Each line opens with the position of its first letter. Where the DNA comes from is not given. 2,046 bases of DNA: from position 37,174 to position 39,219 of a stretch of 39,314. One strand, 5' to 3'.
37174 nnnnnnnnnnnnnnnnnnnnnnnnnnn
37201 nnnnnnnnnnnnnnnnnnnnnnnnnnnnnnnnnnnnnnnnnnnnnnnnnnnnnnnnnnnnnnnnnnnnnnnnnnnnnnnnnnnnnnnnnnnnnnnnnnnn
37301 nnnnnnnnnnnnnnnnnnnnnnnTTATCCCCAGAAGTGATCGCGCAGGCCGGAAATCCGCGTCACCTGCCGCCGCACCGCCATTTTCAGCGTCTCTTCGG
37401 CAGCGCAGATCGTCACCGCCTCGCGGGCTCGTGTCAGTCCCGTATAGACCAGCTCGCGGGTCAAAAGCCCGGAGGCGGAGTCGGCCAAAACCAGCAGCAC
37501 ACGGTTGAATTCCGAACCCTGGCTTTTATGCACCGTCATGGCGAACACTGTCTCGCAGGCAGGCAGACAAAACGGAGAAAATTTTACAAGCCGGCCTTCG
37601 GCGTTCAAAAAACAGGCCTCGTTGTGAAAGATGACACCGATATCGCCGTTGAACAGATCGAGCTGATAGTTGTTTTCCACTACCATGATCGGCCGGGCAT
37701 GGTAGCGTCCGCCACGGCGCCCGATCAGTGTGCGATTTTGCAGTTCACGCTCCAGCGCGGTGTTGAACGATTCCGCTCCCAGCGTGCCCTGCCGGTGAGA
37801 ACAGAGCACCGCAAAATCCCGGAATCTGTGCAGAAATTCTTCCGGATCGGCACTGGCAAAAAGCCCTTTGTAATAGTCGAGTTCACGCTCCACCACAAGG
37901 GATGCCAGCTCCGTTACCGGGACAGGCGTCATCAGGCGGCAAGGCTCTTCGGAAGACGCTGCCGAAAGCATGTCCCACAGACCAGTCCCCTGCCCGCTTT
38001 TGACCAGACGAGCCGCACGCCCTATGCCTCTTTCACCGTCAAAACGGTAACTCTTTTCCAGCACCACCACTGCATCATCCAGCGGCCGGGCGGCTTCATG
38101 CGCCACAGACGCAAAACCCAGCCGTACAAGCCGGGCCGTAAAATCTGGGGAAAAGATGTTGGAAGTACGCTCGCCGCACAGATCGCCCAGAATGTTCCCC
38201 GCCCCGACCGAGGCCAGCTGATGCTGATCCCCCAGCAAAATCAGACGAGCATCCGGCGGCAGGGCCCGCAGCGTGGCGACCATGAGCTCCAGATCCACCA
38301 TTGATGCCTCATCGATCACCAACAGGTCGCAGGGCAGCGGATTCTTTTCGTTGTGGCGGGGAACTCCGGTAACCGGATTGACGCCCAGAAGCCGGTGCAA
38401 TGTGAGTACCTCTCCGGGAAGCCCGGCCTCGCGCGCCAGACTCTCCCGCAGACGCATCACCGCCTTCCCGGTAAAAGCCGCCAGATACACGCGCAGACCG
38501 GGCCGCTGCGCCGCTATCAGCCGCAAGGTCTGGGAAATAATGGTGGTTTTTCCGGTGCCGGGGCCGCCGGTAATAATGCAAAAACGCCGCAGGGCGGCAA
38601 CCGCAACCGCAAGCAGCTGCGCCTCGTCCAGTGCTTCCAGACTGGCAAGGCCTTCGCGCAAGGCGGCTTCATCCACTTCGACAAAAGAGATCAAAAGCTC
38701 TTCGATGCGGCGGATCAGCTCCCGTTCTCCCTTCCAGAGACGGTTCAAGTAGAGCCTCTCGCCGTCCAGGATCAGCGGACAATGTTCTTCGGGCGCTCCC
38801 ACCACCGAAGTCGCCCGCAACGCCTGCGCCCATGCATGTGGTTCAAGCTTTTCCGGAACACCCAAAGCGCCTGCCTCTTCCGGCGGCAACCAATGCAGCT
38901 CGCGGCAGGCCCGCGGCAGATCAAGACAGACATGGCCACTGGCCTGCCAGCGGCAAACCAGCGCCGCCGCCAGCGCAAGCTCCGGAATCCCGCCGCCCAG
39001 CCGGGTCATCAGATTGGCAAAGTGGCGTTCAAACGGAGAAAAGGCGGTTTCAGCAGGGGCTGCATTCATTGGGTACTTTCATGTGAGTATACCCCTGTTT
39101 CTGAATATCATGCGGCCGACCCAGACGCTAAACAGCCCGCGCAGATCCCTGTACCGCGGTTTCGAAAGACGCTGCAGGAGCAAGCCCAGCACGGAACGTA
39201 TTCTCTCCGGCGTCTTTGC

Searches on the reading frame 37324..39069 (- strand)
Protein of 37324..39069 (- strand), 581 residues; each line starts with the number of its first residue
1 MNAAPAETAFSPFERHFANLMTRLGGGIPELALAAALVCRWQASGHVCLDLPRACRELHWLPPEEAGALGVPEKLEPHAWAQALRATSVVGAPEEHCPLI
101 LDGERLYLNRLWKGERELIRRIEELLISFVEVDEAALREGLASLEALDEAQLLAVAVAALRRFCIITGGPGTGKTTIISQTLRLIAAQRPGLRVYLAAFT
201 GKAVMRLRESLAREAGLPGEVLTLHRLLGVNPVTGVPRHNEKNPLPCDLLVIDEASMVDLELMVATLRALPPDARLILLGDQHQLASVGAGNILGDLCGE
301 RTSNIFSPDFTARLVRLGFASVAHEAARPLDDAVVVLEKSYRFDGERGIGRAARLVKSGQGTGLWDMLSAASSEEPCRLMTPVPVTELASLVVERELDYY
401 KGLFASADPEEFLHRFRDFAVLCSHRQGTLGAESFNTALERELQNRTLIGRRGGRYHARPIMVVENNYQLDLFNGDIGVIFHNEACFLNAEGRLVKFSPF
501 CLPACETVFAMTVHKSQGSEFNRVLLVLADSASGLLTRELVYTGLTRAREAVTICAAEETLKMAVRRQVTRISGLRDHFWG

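Call 5: search_protein_families(library=pfam, proteins=[window:37324-39069:-], max_evalue=0.01)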
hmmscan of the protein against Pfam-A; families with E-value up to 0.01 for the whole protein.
window:37324-39069:- (581 aa): 14 families
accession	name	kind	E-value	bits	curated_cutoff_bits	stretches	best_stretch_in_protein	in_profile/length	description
PF13245.12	AAA_19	-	1.4e-35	122.9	25.1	1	151-289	1-133/134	AAA domain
PF13604.12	AAA_30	-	2.6e-27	96.2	27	1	147-302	2-145/191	AAA domain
PF21185.3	RecD_N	-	4.6e-18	65.9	22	1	9-107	4-103/103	RecBCD enzyme subunit RecD, N-terminal domain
PF01443.25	Viral_helicase1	-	3.4e-15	56.9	21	2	510-555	179-227/228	Viral superfamily 1 RNA helicase core domain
PF13538.12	UvrD_C_2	-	2.6e-13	50.1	27.4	1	508-554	2-51/52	UvrD-like helicase C-terminal domain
PF13086.12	AAA_11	-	6e-10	39.8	27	2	147-213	2-74/257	AAA domain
PF13401.12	AAA_22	-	5e-07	30.5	27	1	161-272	5-109/130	AAA domain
PF18335.7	SH3_13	-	1.5e-06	28.3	41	1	456-482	27-53/65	ATP-dependent RecD-like DNA helicase SH3 domain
PF00580.27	UvrD-helicase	-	5e-06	26.8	23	1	156-216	8-70/271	UvrD/REP helicase N-terminal domain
PF09848.15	SLFN-g3_helicase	-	3.2e-05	23.8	24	1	162-255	2-88/354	Schlafen group 3, DNA/RNA helicase domain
PF05127.21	NAT10_TcmA_helicase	-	4.4e-05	23.9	22.7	1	165-268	1-111/176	RNA cytidine acetyltransferase NAT10/TcmA, helicase domain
PF13191.12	AAA_16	-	0.00039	21.4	32.6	1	159-302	21-160/167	AAA ATPase domain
PF20720.3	nSTAND3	-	0.0011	19.1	27.2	1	159-183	15-39/155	Novel STAND NTPase 3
PF13361.12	UvrD_C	-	0.0021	18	25.6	0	506-558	285-349/350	UvrD-like helicase C-terminal domain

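Call 6: search_protein_families(library=ncbifam, proteins=[window:37324-39069:-], max_evalue=0.01)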
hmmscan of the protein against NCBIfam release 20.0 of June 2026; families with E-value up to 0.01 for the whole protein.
window:37324-39069:- (581 aa): 13 families
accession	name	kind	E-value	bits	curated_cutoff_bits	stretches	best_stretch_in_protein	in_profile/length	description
TIGR01447.1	recD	equivalog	4.8e-140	468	310.15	1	6-578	6-596/597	exodeoxyribonuclease V subunit alpha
NF008127.0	PRK10875.1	equivalog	1.1e-129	433.8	671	1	7-579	13-614/619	exodeoxyribonuclease V subunit alpha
TIGR01448.2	helicase_RecD2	equivalog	4.6e-83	279.6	500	2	43-298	220-460/713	SF1B family DNA helicase RecD2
TIGR02768.1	TraA_Ti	equivalog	5.2e-26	91.2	590.45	2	117-293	329-494/751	Ti-type conjugative transfer relaxase TraA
NF010402.0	PRK13826.1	subfamily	1e-11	43.5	1317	2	131-293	366-516/1102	Dtr system oriT relaxase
NF010464.0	PRK13889.1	subfamily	3.1e-11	41.9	1015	2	450-560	594-705/992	conjugal transfer relaxase TraA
TIGR00376.1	TIGR00376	hypoth_equivalog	2.9e-06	26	348.9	1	145-213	157-224/639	IGHMBP2 family helicase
NF040671.1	PLuB_AAA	exception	1.1e-05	23.1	999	1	143-206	813-874/1256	PLuB system helicase-like protein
TIGR02760.1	TraI_TIGR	equivalog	0.00053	17.5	929.85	1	147-294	432-578/1960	conjugative transfer relaxase/helicase TraI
NF008743.0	PRK11773.1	equivalog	0.0015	16.9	965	0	507-559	553-617/720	DNA helicase II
TIGR01075.1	uvrD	equivalog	0.0018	16.7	1144.45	0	506-560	547-613/715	DNA helicase II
TIGR01074.1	rep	equivalog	0.0042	15.4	951.45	0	156-214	9-69/668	DNA helicase Rep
TIGR03819.1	heli_sec_ATPase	hypoth_equivalog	0.006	15.8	373.15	0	150-187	168-204/340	TadA family conjugal transfer-associated ATPase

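Call 57: list_cluster_members(proteins=[window:37324-39069:-, window:13312-15828:-, window:23745-25436:+, window:30063-31127:+, window:16993-18174:+, window:9403-10737:+, window:6705-7841:-, window:33813-34628:-])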
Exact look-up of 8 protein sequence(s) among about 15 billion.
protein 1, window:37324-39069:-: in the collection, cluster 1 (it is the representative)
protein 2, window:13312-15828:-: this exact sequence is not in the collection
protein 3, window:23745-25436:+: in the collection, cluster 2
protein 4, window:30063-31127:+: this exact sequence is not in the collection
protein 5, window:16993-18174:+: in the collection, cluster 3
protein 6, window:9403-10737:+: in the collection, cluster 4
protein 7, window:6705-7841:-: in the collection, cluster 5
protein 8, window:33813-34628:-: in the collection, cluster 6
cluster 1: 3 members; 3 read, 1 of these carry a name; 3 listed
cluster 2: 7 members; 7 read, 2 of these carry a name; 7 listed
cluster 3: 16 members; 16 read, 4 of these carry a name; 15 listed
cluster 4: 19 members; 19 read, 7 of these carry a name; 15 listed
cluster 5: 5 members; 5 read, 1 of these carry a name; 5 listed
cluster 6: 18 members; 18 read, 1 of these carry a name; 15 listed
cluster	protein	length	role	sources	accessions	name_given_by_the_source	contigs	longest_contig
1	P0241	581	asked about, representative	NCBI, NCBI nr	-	-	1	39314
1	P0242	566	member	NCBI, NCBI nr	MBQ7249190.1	MAG: exodeoxyribonuclease V subunit alpha, partial [Deltaproteobacteria bacterium] | exodeoxyribonuclease V subunit alpha [Deltaproteobacteria bacterium]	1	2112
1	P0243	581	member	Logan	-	-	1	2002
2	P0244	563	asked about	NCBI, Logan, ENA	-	-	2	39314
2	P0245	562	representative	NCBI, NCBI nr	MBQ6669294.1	MAG: adenylyl-sulfate reductase subunit alpha [Deltaproteobacteria bacterium] | adenylyl-sulfate reductase subunit alpha [Deltaproteobacteria bacterium]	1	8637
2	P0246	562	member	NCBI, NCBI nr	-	-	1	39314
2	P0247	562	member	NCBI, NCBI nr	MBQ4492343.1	MAG: adenylyl-sulfate reductase subunit alpha [Deltaproteobacteria bacterium] | adenylyl-sulfate reductase subunit alpha [Deltaproteobacteria bacterium]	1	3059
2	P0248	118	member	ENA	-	-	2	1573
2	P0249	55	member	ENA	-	-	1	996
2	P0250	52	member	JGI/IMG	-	-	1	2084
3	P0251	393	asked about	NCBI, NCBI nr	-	-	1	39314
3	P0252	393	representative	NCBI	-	-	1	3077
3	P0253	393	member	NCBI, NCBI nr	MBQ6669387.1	MAG: pyridoxal phosphate-dependent aminotransferase [Deltaproteobacteria bacterium] | pyridoxal phosphate-dependent aminotransferase [Deltaproteobacteria bacterium]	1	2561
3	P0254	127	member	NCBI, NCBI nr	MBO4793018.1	MAG: aminotransferase, partial [Deltaproteobacteria bacterium] | aminotransferase [Deltaproteobacteria bacterium]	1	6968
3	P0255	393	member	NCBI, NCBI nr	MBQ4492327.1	MAG: pyridoxal phosphate-dependent aminotransferase [Deltaproteobacteria bacterium] | pyridoxal phosphate-dependent aminotransferase [Deltaproteobacteria bacterium]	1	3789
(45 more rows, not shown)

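Call 71: find_homologous_proteins(query=window:37324-39069:-, max_evalue=1e-30)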
Query window:37324-39069:- (581 aa): 5683 proteins with E <= 1e-30 among 8000 candidates; the best 120 are listed.
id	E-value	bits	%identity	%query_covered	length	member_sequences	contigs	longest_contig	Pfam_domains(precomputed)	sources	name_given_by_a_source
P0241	0.0e+0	1302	100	100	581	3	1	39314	PF13538.13,PF13086.13,PF01443.25,PF13604.13,PF13245.13,PF18335.8,PF13401.13,PF21185.4,PF00580.28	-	-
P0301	0.0e+0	1181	91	100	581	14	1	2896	PF13538.13,PF13086.13,PF01443.25,PF13604.13,PF13245.13,PF18335.8,PF13401.13,PF21185.4,PF00580.28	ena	-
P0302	9.6e-152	525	50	98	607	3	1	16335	PF13538.13,PF13086.13,PF05127.22,PF01443.25,PF13604.13,PF13245.13,PF18335.8,PF21185.4,PF00580.28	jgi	jgi:exodeoxyribonuclease V alpha subunit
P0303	7.3e-148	512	48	99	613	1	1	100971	PF13538.13,PF13086.13,PF05127.22,PF01443.25,PF13604.13,PF13245.13,PF18335.8,PF21185.4,PF00580.28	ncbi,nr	ncbi:MAG: exodeoxyribonuclease V subunit alpha [Deltaproteobacteria bacterium]|nr:exodeoxyribonuclea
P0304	2.3e-144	500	49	98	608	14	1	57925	PF13538.13,PF13086.13,PF05127.22,PF01443.25,PF13604.13,PF13245.13,PF18335.8,PF21185.4,PF00580.28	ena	-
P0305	3.7e-121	424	42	98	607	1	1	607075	PF13538.13,PF13086.13,PF05127.22,PF01443.25,PF13604.13,PF13245.13,PF18335.8,PF09848.16,PF21185.4,PF00580.28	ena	-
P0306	9.3e-121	422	43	99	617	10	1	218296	PF13538.13,PF13086.13,PF05127.22,PF01443.25,PF13604.13,PF13245.13,PF18335.8,PF21185.4,PF00580.28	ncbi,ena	-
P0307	2.4e-120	421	43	98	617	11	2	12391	PF13538.13,PF13086.13,PF05127.22,PF01443.25,PF13604.13,PF13245.13,PF18335.8,PF21185.4,PF00580.28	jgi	-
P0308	3.1e-120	421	43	98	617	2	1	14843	PF13538.13,PF13086.13,PF05127.22,PF01443.25,PF13604.13,PF13245.13,PF18335.8,PF21185.4,PF00580.28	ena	-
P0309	4.5e-120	420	44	98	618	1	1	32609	PF13538.13,PF13086.13,PF05127.22,PF01443.25,PF13604.13,PF13245.13,PF18335.8,PF09848.16,PF21185.4,PF00580.28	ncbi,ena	-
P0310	1.1e-119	419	43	98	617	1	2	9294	PF13538.13,PF13086.13,PF05127.22,PF01443.25,PF13604.13,PF13361.13,PF13245.13,PF18335.8,PF21185.4,PF00580.28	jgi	jgi:exodeoxyribonuclease V alpha subunit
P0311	2.4e-119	418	43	98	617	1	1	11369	PF13538.13,PF13086.13,PF05127.22,PF01443.25,PF13604.13,PF13361.13,PF13245.13,PF18335.8,PF09848.16,PF21185.4,PF00580.28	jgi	jgi:exodeoxyribonuclease V alpha subunit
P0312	2.8e-119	417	43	98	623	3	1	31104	PF13538.13,PF13086.13,PF05127.22,PF01443.25,PF13604.13,PF13245.13,PF18335.8,PF09848.16,PF21185.4,PF00580.28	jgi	-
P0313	4.1e-119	417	43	98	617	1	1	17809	PF13538.13,PF13086.13,PF05127.22,PF01443.25,PF13604.13,PF13245.13,PF18335.8,PF21185.4,PF00580.28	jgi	jgi:exodeoxyribonuclease V alpha subunit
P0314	1.3e-118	415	45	99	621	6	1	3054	PF13538.13,PF13086.13,PF05127.22,PF01443.25,PF13604.13,PF13245.13,PF18335.8,PF13401.13,PF21185.4,PF00580.28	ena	-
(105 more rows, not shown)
